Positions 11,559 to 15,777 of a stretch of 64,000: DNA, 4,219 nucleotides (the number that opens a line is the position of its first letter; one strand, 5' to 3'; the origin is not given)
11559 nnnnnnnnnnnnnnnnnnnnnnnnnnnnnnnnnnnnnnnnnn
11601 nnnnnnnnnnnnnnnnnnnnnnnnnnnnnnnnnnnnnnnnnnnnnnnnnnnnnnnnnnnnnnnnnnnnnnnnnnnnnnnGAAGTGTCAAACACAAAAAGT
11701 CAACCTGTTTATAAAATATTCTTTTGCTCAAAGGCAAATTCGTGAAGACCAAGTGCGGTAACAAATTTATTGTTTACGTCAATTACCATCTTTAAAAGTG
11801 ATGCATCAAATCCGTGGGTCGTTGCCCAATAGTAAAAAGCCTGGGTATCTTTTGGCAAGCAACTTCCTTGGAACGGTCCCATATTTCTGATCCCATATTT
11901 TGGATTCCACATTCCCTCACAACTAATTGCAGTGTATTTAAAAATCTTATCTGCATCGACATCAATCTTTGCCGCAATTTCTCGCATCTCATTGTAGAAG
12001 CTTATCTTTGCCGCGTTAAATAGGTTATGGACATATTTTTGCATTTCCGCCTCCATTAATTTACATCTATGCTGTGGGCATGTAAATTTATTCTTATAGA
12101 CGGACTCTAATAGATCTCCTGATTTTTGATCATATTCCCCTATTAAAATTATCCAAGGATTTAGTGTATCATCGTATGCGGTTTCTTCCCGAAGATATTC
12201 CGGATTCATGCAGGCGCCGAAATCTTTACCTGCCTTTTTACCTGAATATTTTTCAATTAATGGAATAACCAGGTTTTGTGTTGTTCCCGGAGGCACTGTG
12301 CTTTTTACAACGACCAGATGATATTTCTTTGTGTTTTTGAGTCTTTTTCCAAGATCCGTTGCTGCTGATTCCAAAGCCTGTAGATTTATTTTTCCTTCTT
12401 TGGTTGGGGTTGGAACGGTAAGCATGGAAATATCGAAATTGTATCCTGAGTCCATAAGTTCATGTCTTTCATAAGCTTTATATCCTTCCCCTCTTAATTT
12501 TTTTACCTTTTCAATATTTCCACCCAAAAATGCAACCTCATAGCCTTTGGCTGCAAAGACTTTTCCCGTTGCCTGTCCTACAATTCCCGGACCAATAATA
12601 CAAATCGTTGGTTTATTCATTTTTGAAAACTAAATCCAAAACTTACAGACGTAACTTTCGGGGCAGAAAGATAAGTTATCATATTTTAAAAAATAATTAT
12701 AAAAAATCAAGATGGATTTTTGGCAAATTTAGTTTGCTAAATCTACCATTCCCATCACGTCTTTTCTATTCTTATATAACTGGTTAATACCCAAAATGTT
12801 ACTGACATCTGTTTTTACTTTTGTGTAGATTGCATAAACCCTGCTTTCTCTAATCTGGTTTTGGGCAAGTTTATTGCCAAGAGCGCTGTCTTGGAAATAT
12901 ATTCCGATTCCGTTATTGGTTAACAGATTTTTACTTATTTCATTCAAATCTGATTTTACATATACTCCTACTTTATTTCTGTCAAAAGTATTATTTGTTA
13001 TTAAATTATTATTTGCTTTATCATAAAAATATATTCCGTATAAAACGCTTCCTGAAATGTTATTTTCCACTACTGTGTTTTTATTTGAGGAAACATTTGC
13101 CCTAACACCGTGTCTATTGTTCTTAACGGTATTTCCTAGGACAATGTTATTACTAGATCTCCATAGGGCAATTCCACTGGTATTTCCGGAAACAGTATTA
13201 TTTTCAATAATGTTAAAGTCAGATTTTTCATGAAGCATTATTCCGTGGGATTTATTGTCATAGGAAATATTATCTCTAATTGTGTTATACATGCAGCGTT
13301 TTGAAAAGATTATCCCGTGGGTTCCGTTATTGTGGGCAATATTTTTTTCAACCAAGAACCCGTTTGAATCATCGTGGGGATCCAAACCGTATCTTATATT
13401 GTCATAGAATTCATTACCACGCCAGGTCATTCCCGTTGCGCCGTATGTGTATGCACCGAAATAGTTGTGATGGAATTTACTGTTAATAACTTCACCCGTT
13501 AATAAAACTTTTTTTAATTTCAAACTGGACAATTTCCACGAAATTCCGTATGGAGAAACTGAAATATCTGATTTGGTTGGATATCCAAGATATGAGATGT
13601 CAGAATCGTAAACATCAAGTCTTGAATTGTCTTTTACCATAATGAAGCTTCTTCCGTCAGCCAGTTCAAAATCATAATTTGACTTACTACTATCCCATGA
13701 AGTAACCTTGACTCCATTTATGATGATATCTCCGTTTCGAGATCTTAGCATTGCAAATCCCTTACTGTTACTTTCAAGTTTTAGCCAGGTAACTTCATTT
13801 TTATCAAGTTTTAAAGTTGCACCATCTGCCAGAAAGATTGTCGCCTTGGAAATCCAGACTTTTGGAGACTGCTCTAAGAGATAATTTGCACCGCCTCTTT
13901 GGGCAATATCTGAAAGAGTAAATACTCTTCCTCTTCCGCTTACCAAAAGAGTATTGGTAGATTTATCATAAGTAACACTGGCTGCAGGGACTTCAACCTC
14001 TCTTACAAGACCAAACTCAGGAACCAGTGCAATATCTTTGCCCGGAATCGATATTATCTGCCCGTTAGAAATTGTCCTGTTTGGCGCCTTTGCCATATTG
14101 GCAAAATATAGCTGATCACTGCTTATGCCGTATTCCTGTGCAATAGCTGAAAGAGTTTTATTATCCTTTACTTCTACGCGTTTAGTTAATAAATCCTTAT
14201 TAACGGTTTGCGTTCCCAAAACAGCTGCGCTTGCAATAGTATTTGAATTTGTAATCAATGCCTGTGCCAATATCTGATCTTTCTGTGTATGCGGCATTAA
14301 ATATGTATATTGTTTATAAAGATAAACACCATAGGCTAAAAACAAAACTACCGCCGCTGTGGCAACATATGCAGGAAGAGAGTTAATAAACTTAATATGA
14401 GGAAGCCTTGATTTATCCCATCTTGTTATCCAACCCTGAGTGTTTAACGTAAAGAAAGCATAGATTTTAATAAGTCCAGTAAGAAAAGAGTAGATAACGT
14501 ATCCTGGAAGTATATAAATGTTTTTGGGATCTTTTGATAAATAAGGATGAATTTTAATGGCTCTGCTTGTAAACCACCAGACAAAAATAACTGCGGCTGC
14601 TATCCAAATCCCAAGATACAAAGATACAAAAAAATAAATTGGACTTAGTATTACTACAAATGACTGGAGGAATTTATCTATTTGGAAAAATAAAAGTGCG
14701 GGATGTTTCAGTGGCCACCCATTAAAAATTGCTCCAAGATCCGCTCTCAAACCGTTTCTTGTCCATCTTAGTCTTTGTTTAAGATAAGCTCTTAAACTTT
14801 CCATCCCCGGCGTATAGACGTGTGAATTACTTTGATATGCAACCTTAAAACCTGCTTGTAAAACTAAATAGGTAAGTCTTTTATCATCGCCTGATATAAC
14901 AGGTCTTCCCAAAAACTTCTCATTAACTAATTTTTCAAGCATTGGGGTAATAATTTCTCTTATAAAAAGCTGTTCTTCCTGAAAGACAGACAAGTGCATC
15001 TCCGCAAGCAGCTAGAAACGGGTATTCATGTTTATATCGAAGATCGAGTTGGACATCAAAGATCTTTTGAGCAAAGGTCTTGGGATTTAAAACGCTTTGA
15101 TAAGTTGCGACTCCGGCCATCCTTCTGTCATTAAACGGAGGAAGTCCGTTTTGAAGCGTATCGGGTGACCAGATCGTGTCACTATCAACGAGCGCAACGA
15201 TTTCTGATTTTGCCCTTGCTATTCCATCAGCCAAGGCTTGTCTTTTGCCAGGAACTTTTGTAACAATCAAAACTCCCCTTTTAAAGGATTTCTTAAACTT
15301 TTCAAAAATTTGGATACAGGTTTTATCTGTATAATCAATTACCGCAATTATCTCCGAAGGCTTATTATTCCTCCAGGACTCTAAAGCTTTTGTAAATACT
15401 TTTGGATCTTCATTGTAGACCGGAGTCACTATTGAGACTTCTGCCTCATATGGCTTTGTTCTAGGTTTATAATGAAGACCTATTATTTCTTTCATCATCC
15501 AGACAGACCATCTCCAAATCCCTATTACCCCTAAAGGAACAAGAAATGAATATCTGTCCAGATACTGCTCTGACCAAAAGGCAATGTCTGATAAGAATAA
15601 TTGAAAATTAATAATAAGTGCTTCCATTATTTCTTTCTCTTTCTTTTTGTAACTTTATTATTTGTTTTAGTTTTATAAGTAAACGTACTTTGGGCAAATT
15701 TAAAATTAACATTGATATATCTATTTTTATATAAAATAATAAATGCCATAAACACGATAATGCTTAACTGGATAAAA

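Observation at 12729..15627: Large GT2 processive synthase fused to LysM and a parallel beta-helix domain, split by a +1 frameshift in an A5 run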

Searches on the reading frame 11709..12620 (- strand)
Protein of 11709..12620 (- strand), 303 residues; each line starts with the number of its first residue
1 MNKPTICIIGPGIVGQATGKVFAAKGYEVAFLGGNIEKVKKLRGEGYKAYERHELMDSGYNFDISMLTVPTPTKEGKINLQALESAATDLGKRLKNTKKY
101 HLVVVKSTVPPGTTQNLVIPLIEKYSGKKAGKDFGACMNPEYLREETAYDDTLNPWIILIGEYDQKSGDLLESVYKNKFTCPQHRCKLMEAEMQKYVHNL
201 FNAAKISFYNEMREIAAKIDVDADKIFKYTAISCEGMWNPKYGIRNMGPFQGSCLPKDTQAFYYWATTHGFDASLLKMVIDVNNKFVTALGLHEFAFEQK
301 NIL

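Call 5: search_protein_families(library=pfam, proteins=[window:11709-12620:-], max_evalue=0.01)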
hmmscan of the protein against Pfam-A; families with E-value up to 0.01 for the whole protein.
window:11709-12620:- (303 aa): 4 families
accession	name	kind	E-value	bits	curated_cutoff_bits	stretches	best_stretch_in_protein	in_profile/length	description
PF03721.20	UDPG_MGDP_dh_N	-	5.6e-34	117.8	27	1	5-173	2-186/187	UDP-glucose/GDP-mannose dehydrogenase family, NAD binding domain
PF00984.24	UDPG_MGDP_dh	-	2.3e-19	69.7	25.4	1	190-284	2-93/94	UDP-glucose/GDP-mannose dehydrogenase family, central domain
PF02558.23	ApbA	-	0.0036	17.4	22.2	1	6-53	1-47/150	Ketopantoate reductase PanE/ApbA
PF02826.25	2-Hacid_dh_C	-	0.0074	16.1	25.1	0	3-85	36-116/178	D-isomer specific 2-hydroxyacid dehydrogenase, NAD binding domain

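Call 6: search_protein_families(library=ncbifam, proteins=[window:11709-12620:-], max_evalue=0.01)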
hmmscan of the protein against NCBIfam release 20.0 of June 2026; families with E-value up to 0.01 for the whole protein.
window:11709-12620:- (303 aa): 8 families
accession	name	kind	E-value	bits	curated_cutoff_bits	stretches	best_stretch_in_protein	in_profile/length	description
TIGR03026.1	NDP-sugDHase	subfamily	2.3e-57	194.6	189.8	1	5-286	2-296/413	nucleotide sugar dehydrogenase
NF041297.1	UDPGDh_AglM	equivalog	3.8e-50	171.1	670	1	60-285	73-299/429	UDP-glucose 6-dehydrogenase AglM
NF047673.2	TeichurnBiosyTuaD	equivalog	8e-35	120.8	700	1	62-285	78-292/439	UDP-glucose 6-dehydrogenase TuaD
NF040825.1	UDPMaNacDH_Arch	equivalog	1.2e-20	73.7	750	1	62-286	76-287/418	UDP-N-acetyl-D-mannosamine dehydrogenase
NF011631.0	PRK15057.1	equivalog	2.3e-11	43.4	757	1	76-283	87-280/388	UDP-glucose 6-dehydrogenase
NF011729.0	PRK15182.1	equivalog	1.2e-08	34.1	592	1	63-230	78-243/425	Vi polysaccharide biosynthesis UDP-N-acetylglucosamine C-6 dehydrogenase TviB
NF008286.0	PRK11064.1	equivalog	5.9e-07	28.4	459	1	61-227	75-244/420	UDP-N-acetyl-D-mannosamine dehydrogenase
TIGR00745.1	apbA_panE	subfamily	0.0043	16.4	141.35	1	5-51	1-46/305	2-dehydropantoate 2-reductase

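Call 33: find_encoding_contigs(protein=window:11709-12620:-, flank=4000, max_places=4)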
Protein window:11709-12620:- (303 aa): no gene with exactly this product is on record in the collection.

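Call 38: search_solved_structures(query=window:11709-12620:-, max_evalue=0.00001, show_alignments=1)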
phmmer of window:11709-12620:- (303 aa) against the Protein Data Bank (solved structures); distinct sequences matched with E-value up to 0.00001: 28.
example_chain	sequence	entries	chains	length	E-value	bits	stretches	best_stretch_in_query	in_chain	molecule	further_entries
1mfz_A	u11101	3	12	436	2.5e-43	151.6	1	61-280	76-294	GDP-mannose 6-dehydrogenase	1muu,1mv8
3vtf_A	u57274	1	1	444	4.9e-36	127.6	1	63-284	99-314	UDP-glucose 6-dehydrogenase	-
2y0e_A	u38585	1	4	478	9.3e-23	84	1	61-284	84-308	UDP-GLUCOSE DEHYDROGENASE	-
2y0c_A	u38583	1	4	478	1.3e-22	83.6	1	61-284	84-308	UDP-GLUCOSE DEHYDROGENASE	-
2y0d_A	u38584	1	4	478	1.7e-22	83.2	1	61-284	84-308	UDP-GLUCOSE DEHYDROGENASE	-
3gg2_A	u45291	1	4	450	1.9e-22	83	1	61-288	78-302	Sugar dehydrogenase, UDP-glucose/GDP-mannose dehydrogenase family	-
4a7p_A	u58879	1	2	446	1e-18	70.8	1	55-291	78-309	UDP-GLUCOSE DEHYDROGENASE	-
4r16_A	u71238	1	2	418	5.7e-14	55.2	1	6-302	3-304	418aa long hypothetical UDP-N-acetyl-D-mannosaminuronic acid dehydrogenase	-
7kws_A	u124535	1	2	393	5.7e-14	55.2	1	52-292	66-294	UDP-glucose 6-dehydrogenase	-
4xr9_A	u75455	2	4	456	2.6e-11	46.4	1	62-260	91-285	CalS8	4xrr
6c58_A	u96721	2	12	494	3.2e-10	42.9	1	54-269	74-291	UDP-glucose 6-dehydrogenase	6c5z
6c4j_A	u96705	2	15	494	8.7e-10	41.5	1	54-269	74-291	UDP-glucose 6-dehydrogenase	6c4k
9ou8_A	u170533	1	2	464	9.3e-10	41.4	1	54-269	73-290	UDP-glucose 6-dehydrogenase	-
5w4x_A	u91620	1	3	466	1.4e-09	40.8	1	54-269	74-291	UDP-glucose 6-dehydrogenase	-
2q3e_A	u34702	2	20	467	1.4e-09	40.8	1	54-269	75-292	UDP-glucose 6-dehydrogenase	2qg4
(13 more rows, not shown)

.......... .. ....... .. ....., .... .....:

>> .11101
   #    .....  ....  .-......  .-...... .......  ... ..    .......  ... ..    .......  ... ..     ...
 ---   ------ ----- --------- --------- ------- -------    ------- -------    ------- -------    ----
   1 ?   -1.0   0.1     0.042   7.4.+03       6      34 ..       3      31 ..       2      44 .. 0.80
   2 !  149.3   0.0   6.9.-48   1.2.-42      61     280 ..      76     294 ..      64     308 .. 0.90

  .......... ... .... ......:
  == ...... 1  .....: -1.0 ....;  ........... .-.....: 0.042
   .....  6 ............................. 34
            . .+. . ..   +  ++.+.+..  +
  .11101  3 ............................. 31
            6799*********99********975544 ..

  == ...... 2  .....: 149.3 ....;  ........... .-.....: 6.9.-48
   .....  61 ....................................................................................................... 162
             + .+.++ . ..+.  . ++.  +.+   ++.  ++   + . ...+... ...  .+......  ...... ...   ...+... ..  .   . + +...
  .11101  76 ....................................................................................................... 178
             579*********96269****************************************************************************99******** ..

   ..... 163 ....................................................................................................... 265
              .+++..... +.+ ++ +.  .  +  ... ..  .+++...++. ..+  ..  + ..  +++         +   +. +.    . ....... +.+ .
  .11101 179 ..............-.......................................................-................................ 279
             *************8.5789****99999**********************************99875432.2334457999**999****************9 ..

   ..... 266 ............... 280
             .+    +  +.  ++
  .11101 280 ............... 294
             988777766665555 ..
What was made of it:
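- Closest known: Pseudomonas/Azotobacter alginate system. Same: a dehydrogenase whose best solved match is AlgD (call 38);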

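Call 48: find_homologous_proteins(query=window:11709-12620:-, max_evalue=1e-10)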
Query window:11709-12620:- (303 aa): 1431 proteins with E <= 1e-10 among 1932 candidates; the best 120 are listed.
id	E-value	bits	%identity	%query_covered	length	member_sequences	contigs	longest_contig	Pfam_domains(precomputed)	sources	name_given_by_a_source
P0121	4.4e-206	701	100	100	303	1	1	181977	PF00984.25,PF03721.21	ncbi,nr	ncbi:MAG: UDP-glucose/GDP-mannose dehydrogenase family protein [Candidatus Levybacteria bacterium]|n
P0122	7.3e-186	634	89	100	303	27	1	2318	PF00984.25,PF03721.21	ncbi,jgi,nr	ncbi:MAG: hypothetical protein ACD_26C00127G0002 [uncultured bacterium]|nr:MAG: hypothetical protein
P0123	2.0e-180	617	86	100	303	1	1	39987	PF00984.25,PF03721.21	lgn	-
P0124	1.8e-170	584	83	100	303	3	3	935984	PF00984.25,PF03721.21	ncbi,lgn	-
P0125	3.6e-157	540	78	98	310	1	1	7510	PF00984.25,PF03721.21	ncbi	-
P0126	1.2e-152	525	74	100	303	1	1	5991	PF00984.25,PF03721.21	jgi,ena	-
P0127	5.0e-152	523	73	100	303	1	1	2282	PF00984.25,PF03721.21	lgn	-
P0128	1.2e-150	519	74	99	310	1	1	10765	PF00984.25,PF03721.21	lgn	-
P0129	2.1e-150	518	73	100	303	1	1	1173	PF00984.25,PF03721.21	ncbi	-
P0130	6.0e-150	517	76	96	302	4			PF00984.25,PF03721.21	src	-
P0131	1.2e-149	516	73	100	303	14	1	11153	PF00984.25,PF03721.21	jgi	-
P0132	1.4e-149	515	74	100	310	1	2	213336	PF00984.25,PF03721.21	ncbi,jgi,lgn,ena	-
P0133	3.3e-149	514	74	98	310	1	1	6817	PF00984.25,PF03721.21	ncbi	-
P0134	3.3e-148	511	73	100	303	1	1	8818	PF00984.25,PF03721.21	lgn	-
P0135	3.3e-148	511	72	98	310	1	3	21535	PF00984.25,PF02558.23,PF03721.21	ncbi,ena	-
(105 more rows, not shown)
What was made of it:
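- On UDP-glucose/GDP-mannose 6-dehydrogenase family (neighbour 11709..12620): This is the same in 120/120 homologues (calls 5, 6, 48).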

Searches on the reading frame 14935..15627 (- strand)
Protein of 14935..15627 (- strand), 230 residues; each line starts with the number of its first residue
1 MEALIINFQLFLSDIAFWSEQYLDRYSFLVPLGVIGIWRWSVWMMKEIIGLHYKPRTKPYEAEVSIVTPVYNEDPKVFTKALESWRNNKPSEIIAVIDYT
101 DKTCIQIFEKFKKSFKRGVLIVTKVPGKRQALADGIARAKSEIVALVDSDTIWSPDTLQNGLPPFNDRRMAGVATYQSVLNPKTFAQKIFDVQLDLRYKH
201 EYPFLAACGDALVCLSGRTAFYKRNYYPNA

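Call 32: find_encoding_contigs(protein=window:14935-15627:-, flank=3000, max_places=4)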
Protein window:14935-15627:- (230 aa): no gene with exactly this product is on record in the collection.
